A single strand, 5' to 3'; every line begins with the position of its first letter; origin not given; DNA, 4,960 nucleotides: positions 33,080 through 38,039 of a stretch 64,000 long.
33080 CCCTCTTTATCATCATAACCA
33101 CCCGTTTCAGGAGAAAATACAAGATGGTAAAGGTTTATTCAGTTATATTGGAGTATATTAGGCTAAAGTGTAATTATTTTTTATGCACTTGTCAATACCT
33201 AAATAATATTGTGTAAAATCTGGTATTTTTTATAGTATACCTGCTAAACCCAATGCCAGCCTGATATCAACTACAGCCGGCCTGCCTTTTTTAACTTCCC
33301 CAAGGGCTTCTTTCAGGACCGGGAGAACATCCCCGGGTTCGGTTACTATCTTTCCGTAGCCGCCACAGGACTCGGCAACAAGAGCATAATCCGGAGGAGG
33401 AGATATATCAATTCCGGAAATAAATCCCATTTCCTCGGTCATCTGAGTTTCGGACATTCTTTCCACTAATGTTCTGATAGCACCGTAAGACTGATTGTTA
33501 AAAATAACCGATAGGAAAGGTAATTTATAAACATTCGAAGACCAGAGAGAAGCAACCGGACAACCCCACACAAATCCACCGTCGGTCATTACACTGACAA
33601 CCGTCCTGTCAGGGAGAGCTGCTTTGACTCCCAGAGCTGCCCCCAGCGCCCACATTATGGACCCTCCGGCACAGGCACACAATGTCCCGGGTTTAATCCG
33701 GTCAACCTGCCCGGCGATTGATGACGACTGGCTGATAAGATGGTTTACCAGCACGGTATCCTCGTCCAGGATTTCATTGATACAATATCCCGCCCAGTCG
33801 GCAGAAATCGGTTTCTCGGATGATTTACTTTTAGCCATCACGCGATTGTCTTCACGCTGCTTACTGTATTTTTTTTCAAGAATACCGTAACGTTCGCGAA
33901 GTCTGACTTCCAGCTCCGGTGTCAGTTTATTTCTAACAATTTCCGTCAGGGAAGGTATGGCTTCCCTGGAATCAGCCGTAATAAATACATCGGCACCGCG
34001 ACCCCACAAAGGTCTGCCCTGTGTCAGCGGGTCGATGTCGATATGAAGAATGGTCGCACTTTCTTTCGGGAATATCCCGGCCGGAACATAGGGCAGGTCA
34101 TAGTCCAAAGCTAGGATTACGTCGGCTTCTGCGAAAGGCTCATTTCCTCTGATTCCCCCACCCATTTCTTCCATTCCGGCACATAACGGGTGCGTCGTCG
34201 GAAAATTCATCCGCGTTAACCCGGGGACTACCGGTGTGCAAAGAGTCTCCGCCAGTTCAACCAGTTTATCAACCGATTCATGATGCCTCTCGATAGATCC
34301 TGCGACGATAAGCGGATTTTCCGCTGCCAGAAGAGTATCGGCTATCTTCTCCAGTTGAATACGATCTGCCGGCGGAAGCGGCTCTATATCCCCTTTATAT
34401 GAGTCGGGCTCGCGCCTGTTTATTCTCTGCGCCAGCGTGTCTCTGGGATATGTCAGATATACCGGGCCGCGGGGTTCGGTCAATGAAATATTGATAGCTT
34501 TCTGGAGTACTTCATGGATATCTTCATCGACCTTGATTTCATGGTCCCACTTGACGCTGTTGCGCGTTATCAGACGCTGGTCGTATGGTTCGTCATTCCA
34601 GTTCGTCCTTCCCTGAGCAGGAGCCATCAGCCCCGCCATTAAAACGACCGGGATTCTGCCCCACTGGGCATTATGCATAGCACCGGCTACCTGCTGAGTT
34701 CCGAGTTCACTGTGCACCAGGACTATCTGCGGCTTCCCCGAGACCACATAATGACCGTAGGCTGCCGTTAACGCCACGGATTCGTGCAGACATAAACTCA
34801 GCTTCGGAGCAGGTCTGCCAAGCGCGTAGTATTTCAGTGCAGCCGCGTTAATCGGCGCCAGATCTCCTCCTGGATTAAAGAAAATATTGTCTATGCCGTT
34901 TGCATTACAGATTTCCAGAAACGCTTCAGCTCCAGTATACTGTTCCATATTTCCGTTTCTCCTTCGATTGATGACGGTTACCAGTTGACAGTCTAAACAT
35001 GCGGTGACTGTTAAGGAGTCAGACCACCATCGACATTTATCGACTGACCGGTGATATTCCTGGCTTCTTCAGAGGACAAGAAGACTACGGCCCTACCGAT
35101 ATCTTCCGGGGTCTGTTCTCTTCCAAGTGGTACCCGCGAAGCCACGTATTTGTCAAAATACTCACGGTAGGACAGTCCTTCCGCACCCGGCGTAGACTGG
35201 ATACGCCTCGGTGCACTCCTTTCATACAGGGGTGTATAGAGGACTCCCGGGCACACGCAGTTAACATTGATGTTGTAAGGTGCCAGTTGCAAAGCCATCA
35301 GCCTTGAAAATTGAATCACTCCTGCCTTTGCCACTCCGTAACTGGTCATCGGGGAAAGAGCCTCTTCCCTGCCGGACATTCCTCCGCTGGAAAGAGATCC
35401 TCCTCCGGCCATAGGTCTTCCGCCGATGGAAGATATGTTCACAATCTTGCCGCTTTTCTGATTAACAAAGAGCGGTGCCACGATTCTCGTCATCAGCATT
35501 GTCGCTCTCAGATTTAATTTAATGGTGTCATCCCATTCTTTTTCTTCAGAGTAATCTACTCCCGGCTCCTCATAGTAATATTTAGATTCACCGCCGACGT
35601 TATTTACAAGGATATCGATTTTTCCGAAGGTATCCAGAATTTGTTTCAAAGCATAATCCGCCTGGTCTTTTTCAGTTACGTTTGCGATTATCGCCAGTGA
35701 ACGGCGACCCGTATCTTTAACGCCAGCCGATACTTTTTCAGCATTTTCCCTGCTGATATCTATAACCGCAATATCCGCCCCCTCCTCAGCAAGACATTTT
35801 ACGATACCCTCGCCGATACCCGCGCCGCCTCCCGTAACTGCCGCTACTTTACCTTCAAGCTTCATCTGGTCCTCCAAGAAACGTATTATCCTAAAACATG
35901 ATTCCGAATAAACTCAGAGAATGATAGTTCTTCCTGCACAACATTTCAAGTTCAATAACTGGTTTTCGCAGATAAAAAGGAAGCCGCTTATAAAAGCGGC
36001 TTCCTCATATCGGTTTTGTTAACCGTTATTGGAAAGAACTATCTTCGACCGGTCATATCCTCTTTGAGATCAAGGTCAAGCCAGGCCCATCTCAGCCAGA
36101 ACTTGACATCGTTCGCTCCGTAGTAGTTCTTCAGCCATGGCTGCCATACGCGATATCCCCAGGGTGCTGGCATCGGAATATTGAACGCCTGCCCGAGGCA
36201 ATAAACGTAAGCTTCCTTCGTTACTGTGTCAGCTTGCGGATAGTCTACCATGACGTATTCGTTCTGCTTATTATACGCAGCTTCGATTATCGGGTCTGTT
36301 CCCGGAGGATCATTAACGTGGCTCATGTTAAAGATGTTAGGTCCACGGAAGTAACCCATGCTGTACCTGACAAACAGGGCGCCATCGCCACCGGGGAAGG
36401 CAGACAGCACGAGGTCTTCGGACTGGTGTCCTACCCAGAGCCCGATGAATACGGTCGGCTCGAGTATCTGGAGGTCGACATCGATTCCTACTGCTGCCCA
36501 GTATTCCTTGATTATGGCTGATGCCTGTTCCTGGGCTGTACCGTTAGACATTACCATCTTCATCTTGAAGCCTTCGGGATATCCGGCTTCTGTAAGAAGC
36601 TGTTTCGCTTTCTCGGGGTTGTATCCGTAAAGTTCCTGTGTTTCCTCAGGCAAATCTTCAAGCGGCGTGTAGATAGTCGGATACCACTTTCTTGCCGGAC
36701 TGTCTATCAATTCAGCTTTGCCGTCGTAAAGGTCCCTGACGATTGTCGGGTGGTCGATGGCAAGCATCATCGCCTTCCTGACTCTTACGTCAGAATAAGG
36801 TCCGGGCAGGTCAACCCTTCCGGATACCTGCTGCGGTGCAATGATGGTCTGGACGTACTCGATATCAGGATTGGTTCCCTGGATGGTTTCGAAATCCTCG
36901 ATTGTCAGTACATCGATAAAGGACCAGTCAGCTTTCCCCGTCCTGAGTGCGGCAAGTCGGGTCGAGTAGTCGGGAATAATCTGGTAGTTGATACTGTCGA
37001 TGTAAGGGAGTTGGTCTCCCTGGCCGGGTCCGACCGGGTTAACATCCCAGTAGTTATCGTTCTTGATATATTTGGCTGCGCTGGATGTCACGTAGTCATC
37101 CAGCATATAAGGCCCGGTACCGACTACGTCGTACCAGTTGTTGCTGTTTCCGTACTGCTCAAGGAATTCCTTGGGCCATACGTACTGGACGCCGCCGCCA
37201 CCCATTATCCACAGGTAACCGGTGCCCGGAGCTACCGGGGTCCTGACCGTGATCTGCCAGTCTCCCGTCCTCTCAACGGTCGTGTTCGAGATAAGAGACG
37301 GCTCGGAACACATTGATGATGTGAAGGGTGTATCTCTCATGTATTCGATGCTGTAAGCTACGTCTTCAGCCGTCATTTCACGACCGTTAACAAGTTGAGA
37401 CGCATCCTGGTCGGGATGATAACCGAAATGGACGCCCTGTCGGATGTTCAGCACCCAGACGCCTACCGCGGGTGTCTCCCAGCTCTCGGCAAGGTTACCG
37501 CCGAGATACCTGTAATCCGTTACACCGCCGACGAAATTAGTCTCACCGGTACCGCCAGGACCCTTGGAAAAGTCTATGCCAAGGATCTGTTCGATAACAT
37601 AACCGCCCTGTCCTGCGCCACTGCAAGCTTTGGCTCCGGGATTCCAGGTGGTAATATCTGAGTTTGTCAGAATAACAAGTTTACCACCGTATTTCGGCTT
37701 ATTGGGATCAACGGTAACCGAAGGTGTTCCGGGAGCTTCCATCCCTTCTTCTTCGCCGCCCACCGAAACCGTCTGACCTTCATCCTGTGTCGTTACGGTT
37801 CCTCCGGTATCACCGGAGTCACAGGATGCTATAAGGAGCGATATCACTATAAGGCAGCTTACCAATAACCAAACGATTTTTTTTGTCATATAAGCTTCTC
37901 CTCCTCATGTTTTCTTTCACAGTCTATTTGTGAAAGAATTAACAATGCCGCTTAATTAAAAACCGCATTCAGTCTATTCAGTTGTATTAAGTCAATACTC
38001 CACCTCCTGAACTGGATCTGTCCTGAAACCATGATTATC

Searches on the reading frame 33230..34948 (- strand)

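Call 15: search_protein_families(library=ncbifam, proteins=[window:33230-34948:-])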
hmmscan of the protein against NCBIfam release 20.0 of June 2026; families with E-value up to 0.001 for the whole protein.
window:33230-34948:- (572 aa): 49 families (the best 25 are shown)
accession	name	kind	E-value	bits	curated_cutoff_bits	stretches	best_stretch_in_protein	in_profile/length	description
NF006203.0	PRK08327.1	equivalog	1.4e-137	459.7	456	1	2-564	7-568/571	thiamine pyrophosphate-requiring protein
NF005485.1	PRK07092.1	equivalog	1.1e-52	179.5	493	1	8-565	5-519/523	benzoylformate decarboxylase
TIGR00118.1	acolac_lg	equivalog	4.7e-50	170.6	538.35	1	5-564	2-534/557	biosynthetic-type acetolactate synthase large subunit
NF006052.0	PRK08199.1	subfamily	4.5e-47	160.6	539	1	2-564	6-537/559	thiamine pyrophosphate protein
NF004710.0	PRK06048.1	equivalog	3e-46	158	976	1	2-564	6-537/561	acetolactate synthase large subunit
NF006122.0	PRK08266.1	subfamily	1.1e-44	152.8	571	1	1-564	1-524/543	hypothetical protein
NF004919.0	PRK06276.1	equivalog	4.2e-44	150.8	866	1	5-563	2-537/582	acetolactate synthase large subunit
NF005713.0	PRK07525.1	subfamily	4.9e-44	150.7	620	1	3-565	5-563/592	sulfoacetaldehyde acetyltransferase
NF008431.0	PRK11269.1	equivalog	3.5e-42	144.7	791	1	1-563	1-554/591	glyoxylate carboligase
NF005860.0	PRK07789.1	equivalog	4.7e-41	140.8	881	1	2-563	32-577/615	acetolactate synthase large subunit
NF004807.0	PRK06154.1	equivalog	8.2e-41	140.3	607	1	58-562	67-552/565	thiamine pyrophosphate-requiring protein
NF005936.0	PRK07979.1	equivalog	1.7e-40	138.9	1080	1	1-564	1-547/574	acetolactate synthase 3 large subunit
TIGR03457.1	sulphoacet_xsc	equivalog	3.8e-40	137.8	676.4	1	5-565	3-557/579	sulfoacetaldehyde acetyltransferase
NF005584.0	PRK07282.1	equivalog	7.9e-39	133.6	970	1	4-538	10-518/566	acetolactate synthase large subunit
NF006377.0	PRK08611.1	equivalog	3.3e-37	128.3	742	1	1-563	1-528/576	pyruvate oxidase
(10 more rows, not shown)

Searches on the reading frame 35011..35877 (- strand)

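Call 15: search_protein_families(library=ncbifam, proteins=[window:35011-35877:-])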
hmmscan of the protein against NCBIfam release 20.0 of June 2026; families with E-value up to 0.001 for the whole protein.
window:35011-35877:- (288 aa): 220 families (the best 25 are shown)
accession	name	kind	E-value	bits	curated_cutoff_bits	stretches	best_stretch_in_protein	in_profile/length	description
NF005559.1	PRK07231.1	subfamily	4.6e-60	203.2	215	1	6-287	1-248/249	glucose 1-dehydrogenase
NF040490.1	SDR_subfam_3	subfamily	1.5e-51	175.5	385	1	6-287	1-264/268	mycofactocin-coupled SDR family oxidoreductase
TIGR03206.1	benzo_BadH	equivalog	6.2e-50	169.9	431.2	1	7-287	1-249/250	2-hydroxycyclohexanecarboxyl-CoA dehydrogenase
NF004791.0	PRK06138.1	equivalog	8.8e-50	169.3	312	1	5-287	1-250/252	SDR family oxidoreductase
NF004198.0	PRK05653.1-3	equivalog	3.7e-49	167.4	296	1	5-286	3-246/248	3-oxoacyl-ACP reductase FabG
NF009093.0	PRK12429.1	subfamily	4.2e-49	167.2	258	1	5-286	1-256/259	3-hydroxybutyrate dehydrogenase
NF009468.0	PRK12826.1-4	equivalog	7.9e-49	166.6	318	1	6-286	4-247/256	SDR family oxidoreductase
NF009466.0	PRK12826.1-2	subfamily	3.7e-48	164.2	222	1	10-286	4-244/248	3-oxoacyl-ACP reductase FabG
NF006070.0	PRK08213.1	subfamily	7.3e-48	163.3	279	1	2-287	5-257/259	gluconate 5-dehydrogenase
NF005309.0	PRK06841.1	subfamily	4.3e-47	160.8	286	2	2-151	8-149/255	GolD/DthD family dehydrogenase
TIGR03971.1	SDR_subfam_1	subfamily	4.3e-47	160.7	300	1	7-286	1-268/271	mycofactocin-coupled SDR family oxidoreductase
TIGR01830.1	3oxo_ACP_reduc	equivalog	4.9e-47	160.6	297.75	1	13-286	2-238/239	3-oxoacyl-[acyl-carrier-protein] reductase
NF004203.0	PRK05653.2-4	subfamily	5.6e-47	160.3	313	1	5-285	2-255/260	3-oxoacyl-ACP reductase FabG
NF005472.0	PRK07067.1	equivalog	1.6e-46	159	338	1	5-285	2-253/257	L-iditol 2-dehydrogenase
TIGR01963.1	PHB_DH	subfamily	6e-46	156.8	307.05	1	10-287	2-253/255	3-hydroxybutyrate dehydrogenase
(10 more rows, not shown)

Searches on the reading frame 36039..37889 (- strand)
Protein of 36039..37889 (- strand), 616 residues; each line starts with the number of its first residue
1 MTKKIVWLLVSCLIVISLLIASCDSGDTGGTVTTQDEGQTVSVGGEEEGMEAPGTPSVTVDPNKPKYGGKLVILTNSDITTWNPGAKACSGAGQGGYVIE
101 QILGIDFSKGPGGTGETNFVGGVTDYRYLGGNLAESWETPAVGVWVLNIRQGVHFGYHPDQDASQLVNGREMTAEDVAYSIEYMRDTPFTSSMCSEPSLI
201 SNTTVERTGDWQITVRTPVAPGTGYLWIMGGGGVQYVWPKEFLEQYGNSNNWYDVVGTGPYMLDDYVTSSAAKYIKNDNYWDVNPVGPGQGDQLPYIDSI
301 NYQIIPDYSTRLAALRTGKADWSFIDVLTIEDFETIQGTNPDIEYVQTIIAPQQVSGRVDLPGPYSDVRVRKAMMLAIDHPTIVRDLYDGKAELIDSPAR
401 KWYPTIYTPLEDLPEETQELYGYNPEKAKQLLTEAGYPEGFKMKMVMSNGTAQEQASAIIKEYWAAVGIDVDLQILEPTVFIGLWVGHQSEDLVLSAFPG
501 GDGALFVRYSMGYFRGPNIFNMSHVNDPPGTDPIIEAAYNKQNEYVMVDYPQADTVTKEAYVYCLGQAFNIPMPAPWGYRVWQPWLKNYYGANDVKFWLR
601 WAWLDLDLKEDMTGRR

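Call 15: search_protein_families(library=ncbifam, proteins=[window:36039-37889:-])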
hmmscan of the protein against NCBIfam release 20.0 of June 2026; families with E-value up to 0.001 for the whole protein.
window:36039-37889:- (616 aa): 9 families
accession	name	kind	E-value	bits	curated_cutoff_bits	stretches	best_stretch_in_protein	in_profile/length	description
NF011942.0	PRK15413.1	equivalog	1.5e-20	73.4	594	1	211-474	143-381/512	glutathione ABC transporter substrate-binding protein GsiB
NF045467.1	Opp4A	equivalog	5.4e-20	71.1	650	1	255-476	207-436/556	oligopeptide ABC transporter substrate-binding protein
TIGR02294.1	nickel_nikA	equivalog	2.5e-18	65.9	393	1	167-477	76-380/501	nickel ABC transporter substrate-binding protein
NF043070.1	DppA_dipep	equivalog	7e-16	57.9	1005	1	254-473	206-409/535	dipeptide ABC transporter periplasmic-binding protein DppA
NF045468.1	Opp5A_nikA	equivalog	2.3e-15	56.1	600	1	256-441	159-321/488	nickel ABC transporter substrate-binding protein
NF047575.1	opine_bind_CntA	exception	1.5e-12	46.8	800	1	133-450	81-373/535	staphylopine-dependent metal ABC transporter substrate-binding lipoprotein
TIGR04028.1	SBP_KPN_01854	hypoth_equivalog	5.8e-12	44.9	468.5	1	253-473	160-379/509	TIGR04028 family ABC transporter substrate-binding protein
NF011684.0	PRK15104.1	equivalog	2.4e-11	43.1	947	1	239-481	194-426/543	oligopeptide ABC transporter substrate-binding protein OppA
NF011689.0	PRK15109.1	equivalog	5.4e-11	41.9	560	1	126-527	77-468/547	ABC transporter substrate-binding protein SapA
